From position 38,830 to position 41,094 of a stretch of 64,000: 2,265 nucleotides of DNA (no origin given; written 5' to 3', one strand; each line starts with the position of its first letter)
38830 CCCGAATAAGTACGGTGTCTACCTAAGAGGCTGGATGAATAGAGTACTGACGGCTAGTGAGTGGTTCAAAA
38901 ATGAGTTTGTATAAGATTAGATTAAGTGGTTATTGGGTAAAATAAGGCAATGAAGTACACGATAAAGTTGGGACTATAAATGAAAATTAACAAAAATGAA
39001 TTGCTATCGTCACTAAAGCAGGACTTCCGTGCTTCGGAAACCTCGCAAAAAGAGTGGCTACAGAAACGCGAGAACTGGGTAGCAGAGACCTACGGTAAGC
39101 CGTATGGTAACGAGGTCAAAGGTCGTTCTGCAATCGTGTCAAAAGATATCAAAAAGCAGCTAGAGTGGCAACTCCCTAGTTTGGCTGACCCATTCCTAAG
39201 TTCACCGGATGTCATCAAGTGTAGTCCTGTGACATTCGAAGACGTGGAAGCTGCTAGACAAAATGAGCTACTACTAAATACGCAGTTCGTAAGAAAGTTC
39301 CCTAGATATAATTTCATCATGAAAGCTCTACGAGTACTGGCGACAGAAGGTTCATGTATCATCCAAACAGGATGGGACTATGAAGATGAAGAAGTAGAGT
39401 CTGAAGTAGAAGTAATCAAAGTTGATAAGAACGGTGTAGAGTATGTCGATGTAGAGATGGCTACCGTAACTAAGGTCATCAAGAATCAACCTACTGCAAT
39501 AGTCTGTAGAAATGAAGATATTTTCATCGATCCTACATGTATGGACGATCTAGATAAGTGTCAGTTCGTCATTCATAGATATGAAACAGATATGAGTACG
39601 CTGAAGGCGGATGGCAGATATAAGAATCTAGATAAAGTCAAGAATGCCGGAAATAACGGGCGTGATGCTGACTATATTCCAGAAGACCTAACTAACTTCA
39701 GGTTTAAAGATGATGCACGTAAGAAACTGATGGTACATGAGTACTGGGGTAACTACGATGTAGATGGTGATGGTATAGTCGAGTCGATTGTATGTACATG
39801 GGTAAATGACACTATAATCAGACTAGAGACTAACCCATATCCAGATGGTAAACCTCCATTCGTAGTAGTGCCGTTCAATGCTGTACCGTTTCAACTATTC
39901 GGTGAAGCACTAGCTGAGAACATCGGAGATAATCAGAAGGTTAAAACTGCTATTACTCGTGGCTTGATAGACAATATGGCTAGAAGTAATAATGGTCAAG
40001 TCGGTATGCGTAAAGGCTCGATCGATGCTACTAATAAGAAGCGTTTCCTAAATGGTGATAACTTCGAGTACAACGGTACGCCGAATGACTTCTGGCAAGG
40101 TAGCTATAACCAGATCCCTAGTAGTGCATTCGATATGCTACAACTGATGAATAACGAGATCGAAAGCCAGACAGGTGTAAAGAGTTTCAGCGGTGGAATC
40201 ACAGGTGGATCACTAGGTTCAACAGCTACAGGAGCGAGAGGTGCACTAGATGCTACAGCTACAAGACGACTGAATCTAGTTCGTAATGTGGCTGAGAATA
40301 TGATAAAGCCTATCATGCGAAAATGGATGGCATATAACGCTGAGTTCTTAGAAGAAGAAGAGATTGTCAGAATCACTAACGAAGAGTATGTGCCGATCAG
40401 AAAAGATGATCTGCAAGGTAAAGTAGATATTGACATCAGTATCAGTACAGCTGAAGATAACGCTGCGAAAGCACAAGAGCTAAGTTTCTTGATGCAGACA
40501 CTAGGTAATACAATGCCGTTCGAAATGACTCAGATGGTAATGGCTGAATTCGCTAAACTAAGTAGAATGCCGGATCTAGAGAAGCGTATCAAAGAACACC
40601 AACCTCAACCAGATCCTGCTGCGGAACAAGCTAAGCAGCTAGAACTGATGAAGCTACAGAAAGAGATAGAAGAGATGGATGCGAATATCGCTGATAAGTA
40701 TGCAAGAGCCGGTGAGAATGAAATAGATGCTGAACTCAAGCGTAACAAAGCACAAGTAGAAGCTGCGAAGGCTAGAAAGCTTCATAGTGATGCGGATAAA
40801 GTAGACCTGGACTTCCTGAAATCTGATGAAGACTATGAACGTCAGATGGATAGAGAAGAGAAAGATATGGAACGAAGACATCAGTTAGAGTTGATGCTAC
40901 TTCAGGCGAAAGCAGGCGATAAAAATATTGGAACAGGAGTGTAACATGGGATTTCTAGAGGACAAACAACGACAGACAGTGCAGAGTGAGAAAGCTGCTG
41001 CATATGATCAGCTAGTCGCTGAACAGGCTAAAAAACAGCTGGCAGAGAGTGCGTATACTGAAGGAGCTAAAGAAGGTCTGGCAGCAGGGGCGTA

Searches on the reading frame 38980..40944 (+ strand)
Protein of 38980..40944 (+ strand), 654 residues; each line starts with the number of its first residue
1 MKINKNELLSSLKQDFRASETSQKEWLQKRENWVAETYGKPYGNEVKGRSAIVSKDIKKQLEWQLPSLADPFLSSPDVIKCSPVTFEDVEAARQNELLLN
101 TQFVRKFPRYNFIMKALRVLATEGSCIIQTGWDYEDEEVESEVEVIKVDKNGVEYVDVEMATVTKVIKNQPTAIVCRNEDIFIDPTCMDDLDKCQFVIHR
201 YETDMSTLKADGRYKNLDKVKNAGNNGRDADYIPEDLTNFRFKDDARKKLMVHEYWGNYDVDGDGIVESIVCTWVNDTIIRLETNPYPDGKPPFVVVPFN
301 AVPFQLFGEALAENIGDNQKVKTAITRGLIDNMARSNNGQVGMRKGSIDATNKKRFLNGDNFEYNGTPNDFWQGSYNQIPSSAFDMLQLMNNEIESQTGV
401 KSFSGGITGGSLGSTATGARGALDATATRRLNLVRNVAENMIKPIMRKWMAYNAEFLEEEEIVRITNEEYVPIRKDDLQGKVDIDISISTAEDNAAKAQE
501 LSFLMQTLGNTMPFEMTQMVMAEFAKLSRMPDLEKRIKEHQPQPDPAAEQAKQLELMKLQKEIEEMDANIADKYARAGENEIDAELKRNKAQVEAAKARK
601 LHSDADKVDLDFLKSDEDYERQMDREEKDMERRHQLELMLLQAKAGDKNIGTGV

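Call 11: search_protein_families(library=phrogs, proteins=[window:38980-40944:+], max_evalue=0.001)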
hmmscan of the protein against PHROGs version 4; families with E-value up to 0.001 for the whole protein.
window:38980-40944:+ (654 aa): 2 families
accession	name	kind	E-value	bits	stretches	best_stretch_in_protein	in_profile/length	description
phrog_1216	-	head and packaging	3.4e-201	671.5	1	2-642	10-701/714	portal protein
phrog_156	-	head and packaging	9.1e-20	71.6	1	120-637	124-662/681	portal protein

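Call 13: search_dna_similar(query=window:38980-40944:+, collection=phages, mode=protein, max_rows=25)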
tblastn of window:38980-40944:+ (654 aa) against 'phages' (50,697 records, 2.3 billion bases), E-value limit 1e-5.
Records with a match: 611; places in all: 614; records where one place covers at least 80% of the query: 467.
Best place of each record, by identity: 60-80% 5; <60% 606.
By first word of the organism name: Pseudomonas 207; Vibrio 123; Escherichia 68; Klebsiella 29; Erwinia 21; Achromobacter 17; Rhizobium 16; Pectobacterium 14; Salmonella 11; Stenotrophomonas 10; and 25 more.
By host as written in the record: - 95; Pseudomonas aeruginosa 78; Escherichia coli 28; Pseudomonas aeruginosa PAO1 27; Vibrio breoganii 16; Pseudomonas aeruginosa ATCC 27853 15; Klebsiella pneumoniae 14; Achromobacter xylosoxidans I2BC 12; and 163 more.
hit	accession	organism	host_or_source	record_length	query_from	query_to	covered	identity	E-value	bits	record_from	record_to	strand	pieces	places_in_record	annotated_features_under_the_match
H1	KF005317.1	Alteromonas phage vB_AmaP_AD45-P1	Alteromonas macleodii str. 'Balearic ...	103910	1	652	100%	63.5%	0e+0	758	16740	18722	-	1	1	hypothetical protein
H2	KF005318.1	Alteromonas phage vB_AmaP_AD45-P3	Alteromonas macleodii str. 'Balearic ...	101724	1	652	100%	63.5%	0e+0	758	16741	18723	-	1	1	hypothetical protein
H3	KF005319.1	Alteromonas phage vB_AmaP_AD45-P4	Alteromonas macleodii str. 'Balearic ...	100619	1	652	100%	63.5%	0e+0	758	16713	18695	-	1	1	hypothetical protein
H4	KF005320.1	Alteromonas phage vB_AmaP_AD45-P2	Alteromonas macleodii str. 'Balearic ...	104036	1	652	100%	63.5%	0e+0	758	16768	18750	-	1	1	hypothetical protein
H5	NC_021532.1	Alteromonas phage vB_AmaP_AD45-P1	Alteromonas macleodii str. 'Balearic ...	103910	1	652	100%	63.5%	0e+0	758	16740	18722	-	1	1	portal protein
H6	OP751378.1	Alteromonas phage vB_AmeP_PT11-V19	Alteromonas mediterranea PT11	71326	2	636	97%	51.3%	0e+0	593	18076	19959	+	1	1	portal protein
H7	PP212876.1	Alteromonas phage vB_AmeP-R22Y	Alteromonas marina SW-47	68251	2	629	96%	51.7%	0e+0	576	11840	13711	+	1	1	record has no annotation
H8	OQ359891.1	Salmonella phage vB_SenP_UTK0001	Salmonella enterica subsp. enterica ...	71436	9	641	94%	43.2%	2e-103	439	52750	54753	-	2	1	portal (connector) protein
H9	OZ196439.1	Vibrio phage K479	Seawater and oysters mix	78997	9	639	94%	43.2%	1e-104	440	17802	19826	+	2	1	portal protein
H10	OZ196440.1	Vibrio phage K481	Seawater and oysters mix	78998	9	639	94%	43.2%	1e-104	440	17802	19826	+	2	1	portal protein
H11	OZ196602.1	Vibrio phage K480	Seawater and oysters mix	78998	9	639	94%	43.2%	1e-104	440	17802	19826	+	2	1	portal protein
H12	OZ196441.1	Vibrio phage K477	Seawater and oysters mix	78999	9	639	94%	43.2%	1e-104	440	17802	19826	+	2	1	portal protein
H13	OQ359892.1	Salmonella phage vB_SenP_UTK0002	Salmonella enterica subsp. enterica ...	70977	9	641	94%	43.0%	2e-103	439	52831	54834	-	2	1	portal (connector) protein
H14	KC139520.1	Salmonella phage FSL SP-076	Salmonella enterica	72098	9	641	94%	43.0%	2e-103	439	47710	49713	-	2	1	hypothetical protein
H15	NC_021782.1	Salmonella phage FSL SP-076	Salmonella enterica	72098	9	641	94%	43.0%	2e-103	439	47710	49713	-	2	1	portal protein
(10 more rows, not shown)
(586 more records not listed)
